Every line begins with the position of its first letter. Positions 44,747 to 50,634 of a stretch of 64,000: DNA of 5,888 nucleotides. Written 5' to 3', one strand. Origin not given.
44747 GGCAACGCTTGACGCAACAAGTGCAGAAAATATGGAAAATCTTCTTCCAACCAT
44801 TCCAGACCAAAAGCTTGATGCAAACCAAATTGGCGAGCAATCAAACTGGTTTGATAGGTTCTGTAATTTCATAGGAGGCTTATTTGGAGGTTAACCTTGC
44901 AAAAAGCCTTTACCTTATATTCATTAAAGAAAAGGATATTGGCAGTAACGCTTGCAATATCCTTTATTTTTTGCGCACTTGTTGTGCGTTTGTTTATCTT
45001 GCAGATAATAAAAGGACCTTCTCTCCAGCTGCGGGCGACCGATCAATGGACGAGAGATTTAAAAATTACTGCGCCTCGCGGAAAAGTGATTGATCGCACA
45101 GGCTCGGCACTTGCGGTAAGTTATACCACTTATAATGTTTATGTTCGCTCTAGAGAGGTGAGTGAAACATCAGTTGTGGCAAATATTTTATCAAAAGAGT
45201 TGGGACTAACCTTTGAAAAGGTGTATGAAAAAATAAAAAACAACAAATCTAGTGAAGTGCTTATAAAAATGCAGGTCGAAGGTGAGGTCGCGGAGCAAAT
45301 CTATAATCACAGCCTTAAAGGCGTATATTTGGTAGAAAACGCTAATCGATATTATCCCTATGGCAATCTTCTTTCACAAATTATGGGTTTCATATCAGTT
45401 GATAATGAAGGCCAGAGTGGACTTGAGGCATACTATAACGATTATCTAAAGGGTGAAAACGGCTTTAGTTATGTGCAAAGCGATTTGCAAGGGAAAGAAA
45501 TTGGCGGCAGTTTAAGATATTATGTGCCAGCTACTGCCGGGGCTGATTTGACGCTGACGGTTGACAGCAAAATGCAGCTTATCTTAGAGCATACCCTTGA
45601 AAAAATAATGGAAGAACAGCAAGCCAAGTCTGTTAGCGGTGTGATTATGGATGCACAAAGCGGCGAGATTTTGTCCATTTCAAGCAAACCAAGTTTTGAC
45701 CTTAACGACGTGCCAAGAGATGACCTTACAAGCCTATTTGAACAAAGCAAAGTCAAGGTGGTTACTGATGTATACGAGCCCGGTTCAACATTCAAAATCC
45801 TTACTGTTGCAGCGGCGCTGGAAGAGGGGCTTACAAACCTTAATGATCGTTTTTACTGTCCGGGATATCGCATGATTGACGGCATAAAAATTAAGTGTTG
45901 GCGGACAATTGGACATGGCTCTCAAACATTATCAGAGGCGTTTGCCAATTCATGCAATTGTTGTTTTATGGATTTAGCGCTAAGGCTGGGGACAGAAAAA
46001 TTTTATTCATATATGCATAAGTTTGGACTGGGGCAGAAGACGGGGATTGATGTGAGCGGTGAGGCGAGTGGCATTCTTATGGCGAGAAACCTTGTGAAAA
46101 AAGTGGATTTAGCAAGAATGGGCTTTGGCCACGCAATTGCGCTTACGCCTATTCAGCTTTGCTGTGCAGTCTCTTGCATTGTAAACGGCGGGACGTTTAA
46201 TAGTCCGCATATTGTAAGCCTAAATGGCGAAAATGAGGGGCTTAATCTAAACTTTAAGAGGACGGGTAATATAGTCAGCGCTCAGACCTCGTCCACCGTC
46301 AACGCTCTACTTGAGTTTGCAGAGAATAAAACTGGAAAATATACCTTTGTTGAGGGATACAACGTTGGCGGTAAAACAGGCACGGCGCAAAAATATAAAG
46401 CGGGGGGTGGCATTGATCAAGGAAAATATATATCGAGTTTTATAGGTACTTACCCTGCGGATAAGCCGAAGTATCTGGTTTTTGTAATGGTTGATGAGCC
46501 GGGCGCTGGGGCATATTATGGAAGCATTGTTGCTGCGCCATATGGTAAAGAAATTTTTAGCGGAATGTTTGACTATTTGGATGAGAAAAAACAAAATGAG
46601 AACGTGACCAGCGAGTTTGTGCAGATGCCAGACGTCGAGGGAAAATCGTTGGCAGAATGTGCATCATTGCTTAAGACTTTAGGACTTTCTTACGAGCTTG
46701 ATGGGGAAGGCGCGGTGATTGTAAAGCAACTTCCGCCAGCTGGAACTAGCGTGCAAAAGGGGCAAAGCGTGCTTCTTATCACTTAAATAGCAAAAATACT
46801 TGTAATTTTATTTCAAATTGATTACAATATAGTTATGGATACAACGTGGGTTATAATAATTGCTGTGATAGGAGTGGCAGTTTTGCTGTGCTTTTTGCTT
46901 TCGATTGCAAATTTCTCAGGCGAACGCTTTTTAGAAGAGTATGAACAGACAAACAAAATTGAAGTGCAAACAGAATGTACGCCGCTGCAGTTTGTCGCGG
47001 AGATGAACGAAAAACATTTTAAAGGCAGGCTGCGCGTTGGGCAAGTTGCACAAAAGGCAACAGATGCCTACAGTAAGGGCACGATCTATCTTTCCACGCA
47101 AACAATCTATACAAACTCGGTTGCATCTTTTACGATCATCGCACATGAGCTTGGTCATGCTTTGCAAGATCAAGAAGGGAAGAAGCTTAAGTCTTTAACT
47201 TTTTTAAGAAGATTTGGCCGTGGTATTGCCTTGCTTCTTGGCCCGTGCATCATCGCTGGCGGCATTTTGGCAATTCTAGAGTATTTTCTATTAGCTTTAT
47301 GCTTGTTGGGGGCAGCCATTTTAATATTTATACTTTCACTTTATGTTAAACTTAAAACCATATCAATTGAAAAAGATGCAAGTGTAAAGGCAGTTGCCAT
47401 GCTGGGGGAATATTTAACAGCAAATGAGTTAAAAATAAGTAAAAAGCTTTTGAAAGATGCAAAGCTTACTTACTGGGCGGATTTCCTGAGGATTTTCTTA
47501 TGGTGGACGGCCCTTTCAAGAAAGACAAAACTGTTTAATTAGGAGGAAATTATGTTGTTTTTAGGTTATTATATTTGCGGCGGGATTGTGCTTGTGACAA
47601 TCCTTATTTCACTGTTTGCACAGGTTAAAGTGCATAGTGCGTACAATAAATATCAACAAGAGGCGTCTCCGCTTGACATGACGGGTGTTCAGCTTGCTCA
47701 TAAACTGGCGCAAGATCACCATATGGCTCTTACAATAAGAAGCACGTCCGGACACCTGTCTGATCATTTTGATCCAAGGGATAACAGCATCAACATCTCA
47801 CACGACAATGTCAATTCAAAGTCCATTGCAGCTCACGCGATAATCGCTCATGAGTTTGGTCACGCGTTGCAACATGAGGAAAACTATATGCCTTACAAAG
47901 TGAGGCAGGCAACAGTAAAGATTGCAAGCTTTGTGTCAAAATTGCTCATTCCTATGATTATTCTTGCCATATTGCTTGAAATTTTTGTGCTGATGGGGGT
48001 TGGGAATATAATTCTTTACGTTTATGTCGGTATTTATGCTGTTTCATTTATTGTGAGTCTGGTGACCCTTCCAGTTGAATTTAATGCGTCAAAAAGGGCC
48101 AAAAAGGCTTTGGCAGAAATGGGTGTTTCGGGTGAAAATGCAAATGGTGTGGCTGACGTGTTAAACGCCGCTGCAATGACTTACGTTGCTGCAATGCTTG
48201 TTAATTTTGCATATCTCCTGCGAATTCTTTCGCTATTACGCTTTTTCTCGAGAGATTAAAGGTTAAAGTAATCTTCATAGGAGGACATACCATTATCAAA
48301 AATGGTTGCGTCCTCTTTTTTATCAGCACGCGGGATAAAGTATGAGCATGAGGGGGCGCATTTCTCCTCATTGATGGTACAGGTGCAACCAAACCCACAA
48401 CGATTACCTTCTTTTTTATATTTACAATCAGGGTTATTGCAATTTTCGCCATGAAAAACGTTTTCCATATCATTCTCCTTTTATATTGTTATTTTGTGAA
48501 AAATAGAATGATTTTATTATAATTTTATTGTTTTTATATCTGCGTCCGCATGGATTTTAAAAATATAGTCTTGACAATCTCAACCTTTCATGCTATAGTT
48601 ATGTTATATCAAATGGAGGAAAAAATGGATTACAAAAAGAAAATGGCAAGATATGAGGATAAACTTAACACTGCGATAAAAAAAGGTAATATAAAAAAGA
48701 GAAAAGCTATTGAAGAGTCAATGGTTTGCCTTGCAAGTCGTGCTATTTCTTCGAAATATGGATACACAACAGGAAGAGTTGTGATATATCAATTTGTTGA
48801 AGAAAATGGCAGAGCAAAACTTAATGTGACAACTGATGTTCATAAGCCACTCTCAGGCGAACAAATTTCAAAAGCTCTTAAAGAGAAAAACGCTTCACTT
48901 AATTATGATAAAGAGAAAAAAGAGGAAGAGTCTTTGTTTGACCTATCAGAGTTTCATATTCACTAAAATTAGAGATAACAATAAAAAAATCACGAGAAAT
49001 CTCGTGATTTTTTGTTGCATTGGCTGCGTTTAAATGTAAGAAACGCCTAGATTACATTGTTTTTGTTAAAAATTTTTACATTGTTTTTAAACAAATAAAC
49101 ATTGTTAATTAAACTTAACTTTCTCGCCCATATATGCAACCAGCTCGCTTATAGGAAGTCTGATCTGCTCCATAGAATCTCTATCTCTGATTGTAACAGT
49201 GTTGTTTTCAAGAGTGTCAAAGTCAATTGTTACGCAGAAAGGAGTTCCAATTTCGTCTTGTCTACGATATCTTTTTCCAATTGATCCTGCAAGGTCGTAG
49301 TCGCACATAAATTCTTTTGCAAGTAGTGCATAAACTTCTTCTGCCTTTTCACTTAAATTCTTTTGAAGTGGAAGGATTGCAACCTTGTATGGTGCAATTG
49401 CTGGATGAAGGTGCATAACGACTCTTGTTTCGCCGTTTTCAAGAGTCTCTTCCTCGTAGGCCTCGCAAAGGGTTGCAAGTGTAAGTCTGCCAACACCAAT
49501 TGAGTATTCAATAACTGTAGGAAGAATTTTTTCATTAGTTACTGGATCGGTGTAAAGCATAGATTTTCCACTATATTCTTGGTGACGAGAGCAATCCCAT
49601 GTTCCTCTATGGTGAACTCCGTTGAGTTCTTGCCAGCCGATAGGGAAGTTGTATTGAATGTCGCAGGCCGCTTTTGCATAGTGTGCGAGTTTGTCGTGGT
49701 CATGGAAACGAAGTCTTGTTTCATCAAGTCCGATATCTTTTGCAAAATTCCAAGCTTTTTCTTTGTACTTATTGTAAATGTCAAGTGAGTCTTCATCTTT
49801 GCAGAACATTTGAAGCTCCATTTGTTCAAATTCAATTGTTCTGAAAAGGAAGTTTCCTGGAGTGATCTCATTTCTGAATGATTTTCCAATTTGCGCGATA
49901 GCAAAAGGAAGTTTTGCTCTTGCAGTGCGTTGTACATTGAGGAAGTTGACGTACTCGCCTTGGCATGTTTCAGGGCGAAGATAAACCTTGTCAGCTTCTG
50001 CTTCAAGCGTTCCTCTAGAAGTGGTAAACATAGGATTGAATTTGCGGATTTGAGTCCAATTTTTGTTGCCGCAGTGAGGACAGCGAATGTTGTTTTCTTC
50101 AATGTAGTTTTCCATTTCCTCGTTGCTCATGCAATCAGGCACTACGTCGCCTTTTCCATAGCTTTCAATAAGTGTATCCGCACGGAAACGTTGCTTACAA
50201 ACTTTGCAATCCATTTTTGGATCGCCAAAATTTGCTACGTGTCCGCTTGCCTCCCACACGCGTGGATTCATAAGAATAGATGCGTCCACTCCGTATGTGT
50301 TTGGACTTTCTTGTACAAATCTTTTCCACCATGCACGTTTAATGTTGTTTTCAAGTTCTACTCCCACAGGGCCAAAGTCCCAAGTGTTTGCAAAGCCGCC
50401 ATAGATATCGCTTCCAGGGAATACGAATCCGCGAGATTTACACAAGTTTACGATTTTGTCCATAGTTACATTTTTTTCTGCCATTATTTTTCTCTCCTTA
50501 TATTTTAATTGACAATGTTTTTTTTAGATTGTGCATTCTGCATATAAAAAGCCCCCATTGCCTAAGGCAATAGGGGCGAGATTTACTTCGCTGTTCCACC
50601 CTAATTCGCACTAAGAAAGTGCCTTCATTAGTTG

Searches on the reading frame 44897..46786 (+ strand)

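Call 8: search_protein_families(library=pfam, proteins=[window:44897-46786:+], max_evalue=0.001)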
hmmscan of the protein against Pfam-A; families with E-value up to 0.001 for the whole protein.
window:44897-46786:+ (629 aa): 4 families
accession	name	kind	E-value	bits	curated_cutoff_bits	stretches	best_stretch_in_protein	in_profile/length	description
PF00905.27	Transpeptidase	-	2.6e-72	244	22.1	1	247-554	2-298/299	Penicillin binding protein transpeptidase domain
PF03717.20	PBP_dimer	-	8.7e-22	78.8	24.4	1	57-203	2-177/180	Penicillin-binding Protein dimerisation domain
PF03793.24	PASTA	-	7.8e-12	45.4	23.2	1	575-628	1-61/64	PASTA domain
PF21922.1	PBP_dimer_2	-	1.7e-05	25.4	27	1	150-193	24-66/83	Penicillin binding protein A dimerisation domain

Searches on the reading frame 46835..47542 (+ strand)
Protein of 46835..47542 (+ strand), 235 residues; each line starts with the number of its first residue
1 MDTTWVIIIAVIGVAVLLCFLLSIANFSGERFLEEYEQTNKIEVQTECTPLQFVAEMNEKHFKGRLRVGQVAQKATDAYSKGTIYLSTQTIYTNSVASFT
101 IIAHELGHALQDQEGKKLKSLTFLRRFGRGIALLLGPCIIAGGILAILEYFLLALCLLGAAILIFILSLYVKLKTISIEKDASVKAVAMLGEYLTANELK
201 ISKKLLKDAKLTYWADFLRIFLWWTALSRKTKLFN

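Call 8: search_protein_families(library=pfam, proteins=[window:46835-47542:+], max_evalue=0.001)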
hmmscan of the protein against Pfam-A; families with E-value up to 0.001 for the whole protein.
window:46835-47542:+ (235 aa): 1 family
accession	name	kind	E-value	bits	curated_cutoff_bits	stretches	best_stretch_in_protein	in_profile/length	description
PF04298.18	Zn_peptidase_2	-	2.9e-24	86.3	27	1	21-219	8-205/218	Putative neutral zinc metallopeptidase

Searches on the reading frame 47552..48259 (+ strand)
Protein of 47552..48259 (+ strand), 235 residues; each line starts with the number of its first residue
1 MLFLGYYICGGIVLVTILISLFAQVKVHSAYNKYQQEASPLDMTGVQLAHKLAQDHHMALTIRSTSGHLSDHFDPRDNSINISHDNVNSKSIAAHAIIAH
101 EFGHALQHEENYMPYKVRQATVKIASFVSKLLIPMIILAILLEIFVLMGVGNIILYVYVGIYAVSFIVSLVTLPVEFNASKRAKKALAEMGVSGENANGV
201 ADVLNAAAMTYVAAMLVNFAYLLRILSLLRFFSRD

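Call 8: search_protein_families(library=pfam, proteins=[window:47552-48259:+], max_evalue=0.001)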
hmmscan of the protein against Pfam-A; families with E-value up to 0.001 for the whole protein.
window:47552-48259:+ (235 aa): 1 family
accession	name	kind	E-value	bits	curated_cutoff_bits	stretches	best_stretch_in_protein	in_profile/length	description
PF04298.18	Zn_peptidase_2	-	8.6e-64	215.5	27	1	12-229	4-217/218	Putative neutral zinc metallopeptidase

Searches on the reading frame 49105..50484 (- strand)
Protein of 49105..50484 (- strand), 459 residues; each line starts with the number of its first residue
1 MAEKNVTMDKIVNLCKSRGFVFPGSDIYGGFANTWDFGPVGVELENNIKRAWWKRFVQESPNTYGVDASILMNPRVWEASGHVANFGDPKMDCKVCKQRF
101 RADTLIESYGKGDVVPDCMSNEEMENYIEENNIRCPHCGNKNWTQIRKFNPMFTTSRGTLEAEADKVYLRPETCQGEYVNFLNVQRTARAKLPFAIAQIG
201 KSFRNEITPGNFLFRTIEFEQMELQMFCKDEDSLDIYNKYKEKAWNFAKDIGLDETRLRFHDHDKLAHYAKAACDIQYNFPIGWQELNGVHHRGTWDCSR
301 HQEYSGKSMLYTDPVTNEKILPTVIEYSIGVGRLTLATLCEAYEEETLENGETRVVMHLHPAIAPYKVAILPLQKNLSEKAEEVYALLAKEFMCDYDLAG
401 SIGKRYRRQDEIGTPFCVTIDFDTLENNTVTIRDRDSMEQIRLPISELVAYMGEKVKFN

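Call 8: search_protein_families(library=pfam, proteins=[window:49105-50484:-], max_evalue=0.001)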
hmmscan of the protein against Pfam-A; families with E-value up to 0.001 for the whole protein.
window:49105-50484:- (459 aa): 2 families
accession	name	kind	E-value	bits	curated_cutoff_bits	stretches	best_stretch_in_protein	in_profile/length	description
PF03129.25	HGTP_anticodon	-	5.6e-24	84.5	21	1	367-453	1-92/94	Anticodon binding domain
PF00587.30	tRNA-synt_2b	-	5.8e-13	49.7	29.3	1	162-338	5-175/179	tRNA synthetase class II core domain (G, H, P, S and T)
